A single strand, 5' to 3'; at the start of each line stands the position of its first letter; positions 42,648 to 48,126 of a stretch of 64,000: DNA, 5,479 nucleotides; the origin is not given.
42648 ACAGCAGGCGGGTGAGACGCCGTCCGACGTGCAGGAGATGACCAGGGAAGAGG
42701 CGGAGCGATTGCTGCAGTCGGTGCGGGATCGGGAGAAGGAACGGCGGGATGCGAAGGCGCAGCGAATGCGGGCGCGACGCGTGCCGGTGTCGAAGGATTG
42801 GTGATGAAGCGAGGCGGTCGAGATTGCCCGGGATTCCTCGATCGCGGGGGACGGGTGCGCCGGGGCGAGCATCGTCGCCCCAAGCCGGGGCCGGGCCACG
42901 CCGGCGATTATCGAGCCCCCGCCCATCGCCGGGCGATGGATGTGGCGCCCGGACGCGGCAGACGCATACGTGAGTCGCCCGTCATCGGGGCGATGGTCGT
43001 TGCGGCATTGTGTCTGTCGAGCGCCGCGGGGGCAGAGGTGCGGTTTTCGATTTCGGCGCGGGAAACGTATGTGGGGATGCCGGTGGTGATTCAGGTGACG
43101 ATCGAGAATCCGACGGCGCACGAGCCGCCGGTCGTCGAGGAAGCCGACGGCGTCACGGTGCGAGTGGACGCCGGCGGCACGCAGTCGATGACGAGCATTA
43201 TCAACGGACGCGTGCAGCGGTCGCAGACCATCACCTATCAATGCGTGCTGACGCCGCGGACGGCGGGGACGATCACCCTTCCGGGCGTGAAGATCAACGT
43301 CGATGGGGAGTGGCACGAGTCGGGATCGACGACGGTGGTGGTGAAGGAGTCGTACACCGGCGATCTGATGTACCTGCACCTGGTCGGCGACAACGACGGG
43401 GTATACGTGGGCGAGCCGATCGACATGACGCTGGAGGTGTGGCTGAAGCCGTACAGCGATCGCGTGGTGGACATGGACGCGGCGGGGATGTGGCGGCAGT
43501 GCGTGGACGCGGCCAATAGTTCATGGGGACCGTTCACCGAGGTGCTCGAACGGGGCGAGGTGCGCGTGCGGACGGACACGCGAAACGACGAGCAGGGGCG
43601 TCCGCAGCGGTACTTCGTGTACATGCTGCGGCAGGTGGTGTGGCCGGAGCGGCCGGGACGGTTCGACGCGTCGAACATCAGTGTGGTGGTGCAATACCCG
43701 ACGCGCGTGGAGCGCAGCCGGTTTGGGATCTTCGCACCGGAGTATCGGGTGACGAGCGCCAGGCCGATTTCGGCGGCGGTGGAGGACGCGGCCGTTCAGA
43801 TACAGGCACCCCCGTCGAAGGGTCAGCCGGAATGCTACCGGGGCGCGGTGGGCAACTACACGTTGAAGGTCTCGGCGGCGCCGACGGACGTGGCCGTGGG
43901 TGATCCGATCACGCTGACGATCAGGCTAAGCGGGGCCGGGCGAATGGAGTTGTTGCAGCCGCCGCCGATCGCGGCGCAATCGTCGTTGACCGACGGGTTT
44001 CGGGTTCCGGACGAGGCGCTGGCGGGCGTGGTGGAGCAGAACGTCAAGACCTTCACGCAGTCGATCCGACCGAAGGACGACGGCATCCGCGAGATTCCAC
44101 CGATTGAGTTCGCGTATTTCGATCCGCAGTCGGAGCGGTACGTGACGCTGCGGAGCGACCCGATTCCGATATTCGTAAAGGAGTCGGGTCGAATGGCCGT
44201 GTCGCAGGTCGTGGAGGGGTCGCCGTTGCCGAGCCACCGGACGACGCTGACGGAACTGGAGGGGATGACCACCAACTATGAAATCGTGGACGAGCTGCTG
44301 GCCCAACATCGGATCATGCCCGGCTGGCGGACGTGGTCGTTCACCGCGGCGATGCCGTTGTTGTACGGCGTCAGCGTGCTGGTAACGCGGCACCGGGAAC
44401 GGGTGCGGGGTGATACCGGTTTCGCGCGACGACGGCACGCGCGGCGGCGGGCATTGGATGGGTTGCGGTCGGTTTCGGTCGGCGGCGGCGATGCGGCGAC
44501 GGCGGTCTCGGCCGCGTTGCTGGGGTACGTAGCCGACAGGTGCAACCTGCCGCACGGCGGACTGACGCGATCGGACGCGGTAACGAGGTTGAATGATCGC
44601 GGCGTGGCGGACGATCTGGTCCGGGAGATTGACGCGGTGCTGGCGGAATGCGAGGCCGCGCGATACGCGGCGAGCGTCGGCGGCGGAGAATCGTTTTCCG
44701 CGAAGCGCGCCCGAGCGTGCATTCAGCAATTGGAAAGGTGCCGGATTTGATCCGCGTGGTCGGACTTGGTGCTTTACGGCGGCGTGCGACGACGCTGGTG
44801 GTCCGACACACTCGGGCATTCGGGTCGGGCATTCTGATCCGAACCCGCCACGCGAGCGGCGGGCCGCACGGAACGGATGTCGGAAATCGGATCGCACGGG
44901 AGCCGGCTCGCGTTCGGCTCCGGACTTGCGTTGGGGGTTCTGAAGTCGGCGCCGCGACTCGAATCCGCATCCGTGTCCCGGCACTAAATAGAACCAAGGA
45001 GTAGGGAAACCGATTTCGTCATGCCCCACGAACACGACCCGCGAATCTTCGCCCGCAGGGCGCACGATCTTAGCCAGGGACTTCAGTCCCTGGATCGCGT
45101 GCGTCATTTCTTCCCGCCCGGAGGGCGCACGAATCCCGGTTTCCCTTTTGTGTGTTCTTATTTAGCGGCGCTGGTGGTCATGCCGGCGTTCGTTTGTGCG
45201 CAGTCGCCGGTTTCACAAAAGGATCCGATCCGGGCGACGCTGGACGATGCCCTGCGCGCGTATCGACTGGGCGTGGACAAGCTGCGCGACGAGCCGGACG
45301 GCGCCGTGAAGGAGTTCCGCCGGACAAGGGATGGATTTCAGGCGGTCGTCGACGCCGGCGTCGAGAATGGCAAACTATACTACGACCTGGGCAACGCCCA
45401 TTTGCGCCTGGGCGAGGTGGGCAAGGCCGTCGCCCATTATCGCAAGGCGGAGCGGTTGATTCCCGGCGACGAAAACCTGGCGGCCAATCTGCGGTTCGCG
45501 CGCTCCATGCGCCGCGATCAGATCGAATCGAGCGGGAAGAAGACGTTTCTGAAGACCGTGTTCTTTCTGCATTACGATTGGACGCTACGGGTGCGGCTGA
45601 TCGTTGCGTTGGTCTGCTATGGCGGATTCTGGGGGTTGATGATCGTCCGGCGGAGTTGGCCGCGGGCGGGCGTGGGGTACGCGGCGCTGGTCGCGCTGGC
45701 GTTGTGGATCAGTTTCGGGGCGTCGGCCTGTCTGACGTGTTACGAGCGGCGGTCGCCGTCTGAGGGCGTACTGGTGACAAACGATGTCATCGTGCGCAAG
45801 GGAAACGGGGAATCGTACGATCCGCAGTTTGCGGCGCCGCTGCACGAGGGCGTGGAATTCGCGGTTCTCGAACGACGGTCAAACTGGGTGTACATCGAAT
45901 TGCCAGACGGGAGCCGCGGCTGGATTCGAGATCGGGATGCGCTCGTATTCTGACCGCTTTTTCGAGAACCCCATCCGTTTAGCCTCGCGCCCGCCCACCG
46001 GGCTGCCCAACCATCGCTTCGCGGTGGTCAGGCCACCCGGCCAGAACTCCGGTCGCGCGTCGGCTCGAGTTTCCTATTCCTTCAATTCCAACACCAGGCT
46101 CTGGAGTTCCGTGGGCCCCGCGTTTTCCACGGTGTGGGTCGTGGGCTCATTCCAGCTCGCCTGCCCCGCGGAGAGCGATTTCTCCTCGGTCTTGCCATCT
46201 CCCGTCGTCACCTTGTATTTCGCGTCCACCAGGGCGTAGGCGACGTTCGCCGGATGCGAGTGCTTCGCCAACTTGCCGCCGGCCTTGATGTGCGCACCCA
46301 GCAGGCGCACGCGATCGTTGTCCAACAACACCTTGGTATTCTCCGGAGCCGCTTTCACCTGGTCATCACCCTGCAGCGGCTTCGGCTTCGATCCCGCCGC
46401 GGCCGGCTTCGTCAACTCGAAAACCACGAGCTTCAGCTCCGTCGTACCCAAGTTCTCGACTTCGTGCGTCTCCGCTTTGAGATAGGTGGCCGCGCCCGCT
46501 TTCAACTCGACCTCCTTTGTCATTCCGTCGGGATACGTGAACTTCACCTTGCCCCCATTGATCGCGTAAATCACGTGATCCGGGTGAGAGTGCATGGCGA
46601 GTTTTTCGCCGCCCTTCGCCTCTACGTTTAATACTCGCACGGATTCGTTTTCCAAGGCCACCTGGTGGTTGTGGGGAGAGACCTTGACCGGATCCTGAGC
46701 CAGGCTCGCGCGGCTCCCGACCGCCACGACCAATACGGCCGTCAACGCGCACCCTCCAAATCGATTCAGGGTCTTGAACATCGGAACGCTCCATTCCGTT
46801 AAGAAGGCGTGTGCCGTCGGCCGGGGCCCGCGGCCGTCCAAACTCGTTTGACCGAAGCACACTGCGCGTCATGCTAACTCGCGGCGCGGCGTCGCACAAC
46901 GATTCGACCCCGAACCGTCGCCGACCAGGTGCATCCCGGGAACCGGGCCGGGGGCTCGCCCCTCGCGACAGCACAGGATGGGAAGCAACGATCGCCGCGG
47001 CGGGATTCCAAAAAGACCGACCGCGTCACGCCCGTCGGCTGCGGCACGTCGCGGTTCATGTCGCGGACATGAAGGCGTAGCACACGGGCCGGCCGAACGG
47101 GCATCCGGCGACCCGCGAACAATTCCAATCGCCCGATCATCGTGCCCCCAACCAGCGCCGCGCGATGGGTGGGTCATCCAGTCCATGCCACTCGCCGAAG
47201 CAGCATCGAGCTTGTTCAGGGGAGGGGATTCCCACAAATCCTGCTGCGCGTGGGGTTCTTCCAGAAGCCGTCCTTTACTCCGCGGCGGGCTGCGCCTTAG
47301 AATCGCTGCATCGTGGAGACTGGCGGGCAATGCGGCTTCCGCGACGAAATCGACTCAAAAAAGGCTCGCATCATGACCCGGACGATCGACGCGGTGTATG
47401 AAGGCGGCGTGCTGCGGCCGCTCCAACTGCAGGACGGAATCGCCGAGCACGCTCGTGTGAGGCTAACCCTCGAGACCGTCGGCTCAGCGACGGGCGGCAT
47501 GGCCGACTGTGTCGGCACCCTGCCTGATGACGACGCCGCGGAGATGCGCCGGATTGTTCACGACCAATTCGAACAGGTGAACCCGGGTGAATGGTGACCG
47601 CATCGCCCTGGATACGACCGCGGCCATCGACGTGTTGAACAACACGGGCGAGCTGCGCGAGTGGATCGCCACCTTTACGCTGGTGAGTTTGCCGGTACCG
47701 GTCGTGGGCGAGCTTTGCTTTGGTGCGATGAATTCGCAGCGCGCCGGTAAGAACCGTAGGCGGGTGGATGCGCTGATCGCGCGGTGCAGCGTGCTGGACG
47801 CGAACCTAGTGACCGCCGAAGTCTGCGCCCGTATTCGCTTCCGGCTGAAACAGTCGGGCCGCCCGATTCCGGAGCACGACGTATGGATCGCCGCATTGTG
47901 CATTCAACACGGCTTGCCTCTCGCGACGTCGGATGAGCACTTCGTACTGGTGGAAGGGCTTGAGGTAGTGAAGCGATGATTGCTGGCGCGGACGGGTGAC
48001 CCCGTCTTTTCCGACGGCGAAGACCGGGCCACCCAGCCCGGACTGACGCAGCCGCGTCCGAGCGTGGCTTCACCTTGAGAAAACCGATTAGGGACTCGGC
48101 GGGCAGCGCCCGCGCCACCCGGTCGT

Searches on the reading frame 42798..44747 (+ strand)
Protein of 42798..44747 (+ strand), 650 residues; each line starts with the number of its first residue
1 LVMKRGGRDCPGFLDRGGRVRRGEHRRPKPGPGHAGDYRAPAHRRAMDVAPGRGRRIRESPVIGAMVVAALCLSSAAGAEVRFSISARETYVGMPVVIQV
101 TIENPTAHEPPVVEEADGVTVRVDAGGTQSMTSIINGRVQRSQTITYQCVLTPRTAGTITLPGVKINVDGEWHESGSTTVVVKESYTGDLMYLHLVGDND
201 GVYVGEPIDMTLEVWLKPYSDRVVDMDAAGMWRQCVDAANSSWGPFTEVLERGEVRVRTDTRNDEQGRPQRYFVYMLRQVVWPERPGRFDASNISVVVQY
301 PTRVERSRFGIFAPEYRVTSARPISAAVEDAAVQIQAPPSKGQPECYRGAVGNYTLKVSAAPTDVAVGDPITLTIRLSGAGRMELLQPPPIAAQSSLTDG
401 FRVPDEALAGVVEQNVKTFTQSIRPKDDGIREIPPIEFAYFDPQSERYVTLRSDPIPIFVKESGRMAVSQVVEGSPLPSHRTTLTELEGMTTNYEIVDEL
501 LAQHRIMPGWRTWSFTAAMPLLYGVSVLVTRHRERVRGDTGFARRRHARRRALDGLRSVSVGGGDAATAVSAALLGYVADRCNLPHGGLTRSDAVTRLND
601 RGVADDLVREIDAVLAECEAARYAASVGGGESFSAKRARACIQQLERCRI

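Call 9: search_protein_families(library=pfam, proteins=[window:42798-44747:+], max_evalue=0.01)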
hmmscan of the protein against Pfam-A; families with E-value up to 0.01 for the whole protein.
window:42798-44747:+ (650 aa): 1 family
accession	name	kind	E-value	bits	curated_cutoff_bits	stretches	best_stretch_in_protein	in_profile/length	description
PF13584.12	BatD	-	4.8e-22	78.8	24.1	2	85-182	3-92/92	BatD DUF11 like domain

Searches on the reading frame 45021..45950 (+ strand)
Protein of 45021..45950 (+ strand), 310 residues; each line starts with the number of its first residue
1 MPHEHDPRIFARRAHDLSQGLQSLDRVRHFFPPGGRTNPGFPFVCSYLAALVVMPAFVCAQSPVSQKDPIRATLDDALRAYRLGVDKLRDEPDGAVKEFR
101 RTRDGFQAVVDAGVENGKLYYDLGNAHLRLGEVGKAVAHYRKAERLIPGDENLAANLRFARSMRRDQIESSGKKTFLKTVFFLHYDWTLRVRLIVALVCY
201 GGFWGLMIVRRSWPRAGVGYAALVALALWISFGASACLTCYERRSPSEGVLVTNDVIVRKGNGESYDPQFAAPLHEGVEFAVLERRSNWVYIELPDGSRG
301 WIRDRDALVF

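Call 9: search_protein_families(library=pfam, proteins=[window:45021-45950:+], max_evalue=0.01)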
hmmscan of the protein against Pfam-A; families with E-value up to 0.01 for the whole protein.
window:45021-45950:+ (310 aa): 10 families
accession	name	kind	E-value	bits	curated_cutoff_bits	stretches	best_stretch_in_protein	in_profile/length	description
PF07719.23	TPR_2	-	2.6e-06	27.6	27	1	118-149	2-33/34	Tetratricopeptide repeat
PF00515.34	TPR_1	-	1.4e-05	25.1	27.8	1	118-149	2-33/34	Tetratricopeptide repeat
PF13432.12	TPR_16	-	4.1e-05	24.4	32.7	1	106-150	20-64/65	Tetratricopeptide repeat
PF13428.12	TPR_14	-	0.00018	22.3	23.5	1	119-154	3-38/44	Tetratricopeptide repeat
PF08239.17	SH3_3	-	0.00019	22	27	1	256-302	3-48/54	Bacterial SH3 domain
PF13181.12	TPR_8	-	0.00054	20.4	25.7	1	118-148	2-32/34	Tetratricopeptide repeat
PF13424.12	TPR_12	-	0.0044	17.6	30.1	1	90-146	17-74/77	Tetratricopeptide repeat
PF23795.1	SH3_YKFC_2nd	-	0.0045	17.2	27.4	1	281-310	28-57/57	YKFC SH3b2 domain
PF18348.7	SH3_16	-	0.0061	16.7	25.8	0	277-305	18-47/49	Bacterial dipeptidyl-peptidase Sh3 domain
PF06347.19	SH3_4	-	0.0065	16.7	24.1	0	271-304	18-51/56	Bacterial SH3 domain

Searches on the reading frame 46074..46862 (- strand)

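Call 9: search_protein_families(library=pfam, proteins=[window:46074-46862:-], max_evalue=0.01)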
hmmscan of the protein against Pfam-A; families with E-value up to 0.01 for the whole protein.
window:46074-46862:- (262 aa): 3 families
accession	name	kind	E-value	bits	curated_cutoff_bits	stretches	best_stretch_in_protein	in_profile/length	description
PF07883.17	Cupin_2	-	7.6e-10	38.8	27.2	1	83-147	6-68/70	Cupin domain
PF20658.2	MSG_insertion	-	0.0017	19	24.8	0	198-226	23-51/76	Malate synthase G, alpha-beta insertion domain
PF01050.24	MannoseP_isomer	-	0.0022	18.6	23.6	0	71-146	24-98/116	Mannose-6-phosphate isomerase C-terminal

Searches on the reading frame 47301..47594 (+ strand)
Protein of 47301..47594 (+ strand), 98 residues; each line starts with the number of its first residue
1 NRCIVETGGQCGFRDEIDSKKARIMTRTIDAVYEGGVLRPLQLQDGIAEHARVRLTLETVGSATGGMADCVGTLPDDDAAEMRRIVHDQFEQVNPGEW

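Call 9: search_protein_families(library=pfam, proteins=[window:47301-47594:+], max_evalue=0.01)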
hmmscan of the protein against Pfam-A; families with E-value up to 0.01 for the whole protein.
window:47301-47594:+ (98 aa): 1 family
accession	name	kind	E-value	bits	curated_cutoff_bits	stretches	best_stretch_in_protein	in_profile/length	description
PF01954.22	AF2212-like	-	1.2e-06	29.2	21.6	1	25-71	1-46/59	AF2212-like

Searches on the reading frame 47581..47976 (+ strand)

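Call 9: search_protein_families(library=pfam, proteins=[window:47581-47976:+], max_evalue=0.01)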
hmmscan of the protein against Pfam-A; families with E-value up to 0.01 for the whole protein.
window:47581-47976:+ (132 aa): 1 family
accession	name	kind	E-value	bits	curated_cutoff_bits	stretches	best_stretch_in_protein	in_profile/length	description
PF01850.27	PIN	-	5.4e-12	46.8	23.6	1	8-124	1-117/120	PIN domain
